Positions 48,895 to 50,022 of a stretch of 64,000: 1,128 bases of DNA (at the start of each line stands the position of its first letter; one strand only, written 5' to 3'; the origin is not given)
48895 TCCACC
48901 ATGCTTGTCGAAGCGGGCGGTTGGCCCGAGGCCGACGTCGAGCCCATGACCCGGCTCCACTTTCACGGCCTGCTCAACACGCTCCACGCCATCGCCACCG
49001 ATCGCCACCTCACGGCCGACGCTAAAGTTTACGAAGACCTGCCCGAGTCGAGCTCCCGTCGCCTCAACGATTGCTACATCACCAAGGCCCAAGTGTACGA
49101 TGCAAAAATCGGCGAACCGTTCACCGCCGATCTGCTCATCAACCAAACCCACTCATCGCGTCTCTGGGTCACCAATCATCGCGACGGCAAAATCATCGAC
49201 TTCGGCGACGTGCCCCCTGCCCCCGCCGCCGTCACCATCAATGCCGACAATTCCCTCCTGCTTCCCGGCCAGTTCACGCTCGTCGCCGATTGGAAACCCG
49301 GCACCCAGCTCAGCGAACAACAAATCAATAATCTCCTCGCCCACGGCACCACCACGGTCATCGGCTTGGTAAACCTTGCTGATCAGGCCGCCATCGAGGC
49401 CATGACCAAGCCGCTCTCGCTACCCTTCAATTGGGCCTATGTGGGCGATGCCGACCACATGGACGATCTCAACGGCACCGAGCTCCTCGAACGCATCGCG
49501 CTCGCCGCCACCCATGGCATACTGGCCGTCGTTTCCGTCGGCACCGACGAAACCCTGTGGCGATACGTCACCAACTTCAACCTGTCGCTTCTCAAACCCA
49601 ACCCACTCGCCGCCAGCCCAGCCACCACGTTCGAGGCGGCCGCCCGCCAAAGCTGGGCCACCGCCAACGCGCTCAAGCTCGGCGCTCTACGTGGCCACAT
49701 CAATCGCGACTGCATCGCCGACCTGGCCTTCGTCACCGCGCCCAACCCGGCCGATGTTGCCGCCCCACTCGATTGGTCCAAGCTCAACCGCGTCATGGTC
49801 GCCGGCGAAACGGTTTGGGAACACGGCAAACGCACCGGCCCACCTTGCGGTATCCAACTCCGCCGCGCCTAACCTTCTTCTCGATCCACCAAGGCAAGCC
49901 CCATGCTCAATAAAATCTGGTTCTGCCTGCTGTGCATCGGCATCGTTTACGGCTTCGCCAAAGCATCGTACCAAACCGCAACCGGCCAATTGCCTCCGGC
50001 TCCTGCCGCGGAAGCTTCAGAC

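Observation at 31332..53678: A 22-kb locus that reads as a complete peptidoglycan scavenging and catabolism pathway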

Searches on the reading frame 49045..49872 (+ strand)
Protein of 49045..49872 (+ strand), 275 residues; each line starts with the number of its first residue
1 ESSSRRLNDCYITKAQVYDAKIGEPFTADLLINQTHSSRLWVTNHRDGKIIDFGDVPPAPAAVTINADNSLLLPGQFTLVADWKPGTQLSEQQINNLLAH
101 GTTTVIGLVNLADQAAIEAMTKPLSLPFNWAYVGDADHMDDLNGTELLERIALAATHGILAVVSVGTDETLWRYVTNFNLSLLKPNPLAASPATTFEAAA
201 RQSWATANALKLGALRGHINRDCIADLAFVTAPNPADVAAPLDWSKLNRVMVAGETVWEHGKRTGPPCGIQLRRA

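Call 59: predict_structure(alignment_id=A3)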
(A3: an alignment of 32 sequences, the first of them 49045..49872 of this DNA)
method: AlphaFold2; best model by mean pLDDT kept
length: 275 residues; sequences in the alignment: 32
mean_pLDDT: 88.4   pTM: 0.88
mean pLDDT of the five models: 88.4, 87.8, 87.5, 87.4, 87.4
residues with pLDDT >= 90: 183; 70-90: 72; 50-70: 11; < 50: 9
segments of 3 or more residues with pLDDT < 50: 1-3, 38-43
pLDDT, mean of each block of 10 residues (from residue 1): 66 95 93 68 66 90 93 95 90 94 95 95 90 91 89 94 87 91 79 92 93 90 94 92 94 93 86 80
secondary structure, 60 per line:
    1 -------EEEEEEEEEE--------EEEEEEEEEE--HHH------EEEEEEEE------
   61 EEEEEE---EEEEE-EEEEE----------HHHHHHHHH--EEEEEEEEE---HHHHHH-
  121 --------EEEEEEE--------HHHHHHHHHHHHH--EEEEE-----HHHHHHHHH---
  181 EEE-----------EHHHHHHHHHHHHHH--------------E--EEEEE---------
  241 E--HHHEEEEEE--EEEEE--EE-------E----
elements in order: E8-17 E26-35 E47-54 E61-66 E70-74 E76-80 H91-99 E102-110 H114-119 E129-135 H144-156 E159-163 H169-177 E181-183 H196-209 E227-231 E247-252 E255-259

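Call 63: fold_search(model_id=the predicted structure, library=pdb)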
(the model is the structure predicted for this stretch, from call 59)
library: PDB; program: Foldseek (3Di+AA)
matches with E <= 10: 1643; with E <= 0.001: 167
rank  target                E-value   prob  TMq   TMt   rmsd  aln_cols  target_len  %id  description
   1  4cnu_A                1.3e-10  1.00  0.54  0.32   9.9       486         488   12  CRYSTAL STRUCTURE OF WT HUMAN CRMP-4 from lattice translocation (released 2014-06-18)
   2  3lnp                  2.0e-10  1.00  0.49  0.33   9.5       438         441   12  Crystal Structure of Amidohydrolase family Protein OLEI01672_1_465 from Oleispira antarctica (released 2010-02-16)
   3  3e74_B                1.1e-09  1.00  0.54  0.35  12.2       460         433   12  Crystal structure of E. coli allantoinase with iron ions at the metal center (released 2009-02-24)
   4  3nqb_B                1.4e-09  1.00  0.58  0.29   8.5       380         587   13  Crystal Structure of Adenine Deaminase from Agrobacterium tumefaciens (str. C 58) (released 2010-07-28)
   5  3nqb_A                1.5e-09  1.00  0.60  0.31   6.8       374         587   13  Crystal Structure of Adenine Deaminase from Agrobacterium tumefaciens (str. C 58) (released 2010-07-28)
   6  8je0_C                2.2e-09  1.00  0.51  0.39  10.2       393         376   11  A novel amidohydrolase (released 2024-03-20)
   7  1xrf                  2.9e-09  1.00  0.49  0.39   9.9       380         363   11  The Crystal Structure of a Novel, Latent Dihydroorotase from Aquifex aeolicus at 1.7 A resolution (released 2005-07-05)
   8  6gde                  3.9e-09  1.00  0.47  0.37   9.9       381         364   11  DIHYDROOROTASE FROM AQUIFEX AEOLICUS STANDARD (P,T) (released 2019-01-30)
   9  9kb3                  5.0e-09  1.00  0.64  0.40   6.9       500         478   11  The structure of the carbohydrate deacetylase inactive mutant PpOngB in complex with GlcNAc1A. (released 2025-03-19)
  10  1m7j                  5.3e-09  1.00  0.62  0.39   6.5       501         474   12  Crystal structure of D-aminoacylase defines a novel subset of amidohydrolases (released 2003-02-25)
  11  4b3z_C                5.6e-09  1.00  0.55  0.35   9.5       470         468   11  Structure of the human collapsin response mediator protein-1, a lung cancer suppressor (released 2013-08-07)
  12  9kb1                  6.4e-09  1.00  0.65  0.39   9.5       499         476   12  The Structure of the Carbohydrate Deacetylase PpOngB from Pseudoalteromonas prydzensis ACAM 620. (released 2025-03-19)
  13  3gip_A                6.4e-09  1.00  0.61  0.38   7.8       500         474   12  Crystal structure of N-acyl-D-Glutamate Deacylase from Bordetella Bronchiseptica complexed with zinc, acetate and form (released 2009-09-01)
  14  3feq_C                6.8e-09  1.00  0.46  0.33   9.8       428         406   11  Crystal structure of uncharacterized protein eah89906 (released 2008-12-16)
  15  3feq_J                7.2e-09  1.00  0.45  0.33   9.8       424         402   12  Crystal structure of uncharacterized protein eah89906 (released 2008-12-16)
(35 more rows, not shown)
